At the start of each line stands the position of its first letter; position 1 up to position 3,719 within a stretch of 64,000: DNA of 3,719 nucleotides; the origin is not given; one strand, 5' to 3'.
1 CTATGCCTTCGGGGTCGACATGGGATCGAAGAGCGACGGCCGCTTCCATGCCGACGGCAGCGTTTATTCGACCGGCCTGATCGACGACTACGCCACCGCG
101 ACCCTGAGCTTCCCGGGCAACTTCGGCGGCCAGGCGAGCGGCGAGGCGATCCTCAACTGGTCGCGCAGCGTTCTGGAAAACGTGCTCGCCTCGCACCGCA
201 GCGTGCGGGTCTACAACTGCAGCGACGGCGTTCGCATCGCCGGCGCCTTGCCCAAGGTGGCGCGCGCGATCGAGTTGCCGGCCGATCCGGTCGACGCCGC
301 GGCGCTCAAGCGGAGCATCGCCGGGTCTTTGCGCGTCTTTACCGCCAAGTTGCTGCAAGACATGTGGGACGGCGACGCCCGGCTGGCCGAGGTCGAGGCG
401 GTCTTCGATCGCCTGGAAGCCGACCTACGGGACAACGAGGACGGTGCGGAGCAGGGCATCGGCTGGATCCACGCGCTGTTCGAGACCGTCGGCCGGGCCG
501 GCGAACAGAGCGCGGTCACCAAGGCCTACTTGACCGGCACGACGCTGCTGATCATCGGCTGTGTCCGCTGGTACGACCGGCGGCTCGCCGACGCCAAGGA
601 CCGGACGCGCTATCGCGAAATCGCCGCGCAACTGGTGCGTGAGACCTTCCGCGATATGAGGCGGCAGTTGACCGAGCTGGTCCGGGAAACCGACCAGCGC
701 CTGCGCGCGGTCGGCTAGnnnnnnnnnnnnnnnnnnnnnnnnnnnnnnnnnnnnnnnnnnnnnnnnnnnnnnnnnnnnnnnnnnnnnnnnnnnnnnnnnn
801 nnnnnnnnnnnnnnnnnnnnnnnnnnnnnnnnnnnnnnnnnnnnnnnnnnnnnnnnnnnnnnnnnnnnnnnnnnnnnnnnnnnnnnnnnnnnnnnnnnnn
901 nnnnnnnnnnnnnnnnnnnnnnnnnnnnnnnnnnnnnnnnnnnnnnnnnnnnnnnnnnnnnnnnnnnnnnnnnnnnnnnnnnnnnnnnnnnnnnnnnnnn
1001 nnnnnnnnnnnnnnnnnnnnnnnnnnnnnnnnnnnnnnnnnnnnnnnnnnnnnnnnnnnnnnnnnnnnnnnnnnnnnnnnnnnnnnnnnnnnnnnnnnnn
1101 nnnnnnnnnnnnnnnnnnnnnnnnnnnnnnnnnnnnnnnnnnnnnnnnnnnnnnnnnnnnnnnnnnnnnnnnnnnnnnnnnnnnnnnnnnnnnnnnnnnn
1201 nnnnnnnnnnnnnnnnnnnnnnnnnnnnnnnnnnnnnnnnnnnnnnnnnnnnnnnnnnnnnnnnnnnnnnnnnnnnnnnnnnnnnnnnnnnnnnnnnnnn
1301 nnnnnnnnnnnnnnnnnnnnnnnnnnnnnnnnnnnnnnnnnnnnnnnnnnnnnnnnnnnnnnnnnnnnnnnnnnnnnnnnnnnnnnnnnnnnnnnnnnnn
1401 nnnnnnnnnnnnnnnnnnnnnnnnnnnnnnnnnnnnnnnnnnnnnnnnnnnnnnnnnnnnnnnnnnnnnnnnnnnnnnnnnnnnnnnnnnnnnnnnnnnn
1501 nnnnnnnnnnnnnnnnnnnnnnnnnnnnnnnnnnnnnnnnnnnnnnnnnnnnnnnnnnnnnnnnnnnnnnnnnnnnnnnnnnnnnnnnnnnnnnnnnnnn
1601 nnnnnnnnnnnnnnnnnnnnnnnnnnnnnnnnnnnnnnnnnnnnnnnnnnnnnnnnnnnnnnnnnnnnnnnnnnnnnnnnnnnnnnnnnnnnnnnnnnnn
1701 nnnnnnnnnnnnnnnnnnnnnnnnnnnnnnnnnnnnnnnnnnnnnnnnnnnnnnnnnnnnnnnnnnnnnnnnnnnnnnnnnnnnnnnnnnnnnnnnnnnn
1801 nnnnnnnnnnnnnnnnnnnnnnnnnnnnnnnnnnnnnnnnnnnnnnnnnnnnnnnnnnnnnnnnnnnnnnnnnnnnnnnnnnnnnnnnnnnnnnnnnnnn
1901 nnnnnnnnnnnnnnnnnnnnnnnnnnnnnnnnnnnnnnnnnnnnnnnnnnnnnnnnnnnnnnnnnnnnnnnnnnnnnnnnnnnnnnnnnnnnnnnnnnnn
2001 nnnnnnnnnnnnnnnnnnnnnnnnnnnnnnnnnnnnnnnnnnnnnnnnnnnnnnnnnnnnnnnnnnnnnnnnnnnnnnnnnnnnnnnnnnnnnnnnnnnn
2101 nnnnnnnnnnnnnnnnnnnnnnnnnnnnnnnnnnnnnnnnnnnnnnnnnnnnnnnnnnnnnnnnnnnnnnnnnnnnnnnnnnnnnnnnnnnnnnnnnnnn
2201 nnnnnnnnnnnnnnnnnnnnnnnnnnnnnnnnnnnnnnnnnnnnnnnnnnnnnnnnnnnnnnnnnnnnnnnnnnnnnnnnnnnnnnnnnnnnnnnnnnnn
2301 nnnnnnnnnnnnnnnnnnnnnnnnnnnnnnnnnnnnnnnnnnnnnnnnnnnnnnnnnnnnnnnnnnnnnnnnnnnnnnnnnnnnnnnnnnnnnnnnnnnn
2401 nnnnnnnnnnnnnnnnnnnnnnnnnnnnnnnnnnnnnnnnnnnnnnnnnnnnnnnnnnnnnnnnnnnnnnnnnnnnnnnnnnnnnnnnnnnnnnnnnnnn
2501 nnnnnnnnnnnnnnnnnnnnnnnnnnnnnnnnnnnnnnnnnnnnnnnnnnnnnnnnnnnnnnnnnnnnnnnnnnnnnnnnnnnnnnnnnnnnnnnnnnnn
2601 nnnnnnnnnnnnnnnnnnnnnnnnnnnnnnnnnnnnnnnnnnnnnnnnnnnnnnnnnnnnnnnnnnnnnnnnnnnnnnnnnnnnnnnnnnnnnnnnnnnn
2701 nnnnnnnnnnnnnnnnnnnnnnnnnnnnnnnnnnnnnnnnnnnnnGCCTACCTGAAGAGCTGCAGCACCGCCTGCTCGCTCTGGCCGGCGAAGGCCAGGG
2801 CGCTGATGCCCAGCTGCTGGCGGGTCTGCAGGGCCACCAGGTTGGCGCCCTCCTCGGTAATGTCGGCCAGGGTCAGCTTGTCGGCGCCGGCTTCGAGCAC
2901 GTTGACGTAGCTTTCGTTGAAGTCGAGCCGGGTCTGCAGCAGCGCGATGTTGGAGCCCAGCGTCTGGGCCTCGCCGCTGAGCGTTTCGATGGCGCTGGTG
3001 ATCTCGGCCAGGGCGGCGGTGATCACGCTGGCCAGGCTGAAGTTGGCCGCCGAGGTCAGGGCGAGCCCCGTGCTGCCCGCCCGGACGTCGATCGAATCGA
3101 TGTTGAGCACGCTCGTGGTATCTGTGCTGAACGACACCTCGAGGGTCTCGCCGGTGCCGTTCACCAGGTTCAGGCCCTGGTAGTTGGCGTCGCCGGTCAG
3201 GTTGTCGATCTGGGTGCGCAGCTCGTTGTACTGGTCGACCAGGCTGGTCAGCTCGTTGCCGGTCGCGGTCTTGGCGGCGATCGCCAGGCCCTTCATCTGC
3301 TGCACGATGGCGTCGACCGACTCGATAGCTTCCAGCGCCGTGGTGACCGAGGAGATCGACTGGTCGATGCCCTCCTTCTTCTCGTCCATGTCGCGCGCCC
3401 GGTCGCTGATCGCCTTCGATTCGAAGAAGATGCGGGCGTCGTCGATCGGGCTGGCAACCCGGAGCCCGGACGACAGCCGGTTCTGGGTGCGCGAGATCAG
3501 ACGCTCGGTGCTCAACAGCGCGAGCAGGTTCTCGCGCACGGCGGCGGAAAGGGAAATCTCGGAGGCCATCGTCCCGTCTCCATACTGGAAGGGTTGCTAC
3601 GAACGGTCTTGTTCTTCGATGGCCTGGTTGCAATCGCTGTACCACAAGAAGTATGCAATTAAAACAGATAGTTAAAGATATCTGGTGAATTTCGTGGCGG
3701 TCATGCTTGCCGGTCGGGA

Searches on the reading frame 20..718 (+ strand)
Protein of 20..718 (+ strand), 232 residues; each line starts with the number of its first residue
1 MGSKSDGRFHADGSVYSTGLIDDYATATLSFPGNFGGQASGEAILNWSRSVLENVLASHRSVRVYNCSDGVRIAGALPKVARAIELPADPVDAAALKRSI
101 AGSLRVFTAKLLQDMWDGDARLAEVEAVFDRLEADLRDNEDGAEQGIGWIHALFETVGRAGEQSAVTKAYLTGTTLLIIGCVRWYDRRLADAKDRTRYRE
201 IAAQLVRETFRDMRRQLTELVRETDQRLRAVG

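Call 3: search_protein_families(library=pfam, proteins=[window:20-718:+], max_evalue=1)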
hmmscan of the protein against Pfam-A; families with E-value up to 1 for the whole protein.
window:20-718:+ (232 aa): 1 family
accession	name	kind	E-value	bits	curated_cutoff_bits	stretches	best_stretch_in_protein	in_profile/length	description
PF20156.4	Maf_C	-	0.11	13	27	1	164-219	45-96/122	Flagellin glycosyltransferase Maf helical bundle domain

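Call 4: search_protein_families(library=ncbifam, proteins=[window:20-718:+], max_evalue=1)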
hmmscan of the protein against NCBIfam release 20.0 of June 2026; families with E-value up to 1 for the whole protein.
window:20-718:+ (232 aa): 0 families

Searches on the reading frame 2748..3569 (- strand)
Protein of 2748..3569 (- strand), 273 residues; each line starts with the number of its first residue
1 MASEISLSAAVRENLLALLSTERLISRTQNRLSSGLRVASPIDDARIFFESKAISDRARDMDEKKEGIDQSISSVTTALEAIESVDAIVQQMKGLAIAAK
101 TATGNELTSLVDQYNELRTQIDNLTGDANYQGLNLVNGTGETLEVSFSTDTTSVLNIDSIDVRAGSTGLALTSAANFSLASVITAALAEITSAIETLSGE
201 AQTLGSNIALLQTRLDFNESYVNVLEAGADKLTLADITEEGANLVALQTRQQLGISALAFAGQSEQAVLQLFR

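Call 3: search_protein_families(library=pfam, proteins=[window:2748-3569:-], max_evalue=1)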
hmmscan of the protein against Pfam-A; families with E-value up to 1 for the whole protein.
window:2748-3569:- (273 aa): 5 families
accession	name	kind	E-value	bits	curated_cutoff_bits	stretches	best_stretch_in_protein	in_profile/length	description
PF00669.25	Flagellin_N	-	5.5e-14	52.8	26.6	1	16-139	12-137/139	Bacterial flagellin N-terminal helical region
PF00700.27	Flagellin_C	-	4.1e-08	33.9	23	1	188-272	2-86/86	Bacterial flagellin C-terminal helical region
PF07195.17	FliD_C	-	0.015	15.1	25.4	1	101-127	50-76/236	Flagellar hook-associated protein 2 C-terminus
PF20946.2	Ctf4_C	-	0.073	13.7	26.4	1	81-120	62-100/104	DNA polymerase alpha-binding protein Ctf4, C-terminal domain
PF13863.11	DUF4200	-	0.1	13.4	29.7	0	52-124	27-99/119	Domain of unknown function (DUF4200)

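Call 4: search_protein_families(library=ncbifam, proteins=[window:2748-3569:-], max_evalue=1)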
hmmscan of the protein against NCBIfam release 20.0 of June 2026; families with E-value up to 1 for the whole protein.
window:2748-3569:- (273 aa): 24 families
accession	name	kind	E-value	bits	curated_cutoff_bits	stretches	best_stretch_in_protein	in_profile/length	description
NF009330.0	PRK12688.1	subfamily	1.7e-48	165.6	614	2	105-273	585-752/752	flagellin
NF011295.0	PRK14708.1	subfamily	2.1e-44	151.9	1384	2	107-273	723-888/888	flagellin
NF009444.0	PRK12802.1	equivalog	1.7e-18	67.1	332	1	21-272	21-281/282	flagellin domain-containing protein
NF009449.0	PRK12807.1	subfamily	1.2e-14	54.6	347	1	26-271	24-285/287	flagellin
NF038071.1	lat_flg_LafA_2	exception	8.9e-14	51.5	365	1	18-273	18-284/284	lateral flagellin LafA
NF009329.0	PRK12687.1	subfamily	5.1e-13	49.1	311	2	183-273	223-313/313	flagellin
NF009448.0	PRK12806.1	equivalog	1.7e-09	37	531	2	25-206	25-204/475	flagellin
NF006470.0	PRK08869.1-5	equivalog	5.7e-09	35.7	423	2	23-146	22-147/388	flagellin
NF009447.0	PRK12805.1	equivalog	2.8e-08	33.6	404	1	25-271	23-284/287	FliC/FljB family flagellin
NF006468.0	PRK08869.1-3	subfamily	3.7e-08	32.9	436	2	25-142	25-144/378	polar flagellin E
NF009446.0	PRK12804.1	subfamily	7.2e-08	32.3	352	1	20-146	17-147/301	flagellin Hag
NF009450.0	PRK12808.1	equivalog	1.4e-07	31.5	476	2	25-158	23-159/476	flagellin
NF006469.0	PRK08869.1-4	equivalog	1.1e-06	28.3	627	2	20-141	20-143/377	flagellin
NF005294.0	PRK06819.1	subfamily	1.8e-06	27.7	387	2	70-273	173-376/376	FliC/FljB family flagellin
NF006466.0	PRK08869.1-1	subfamily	3.5e-06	26.8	426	1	26-166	26-168/377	flagellin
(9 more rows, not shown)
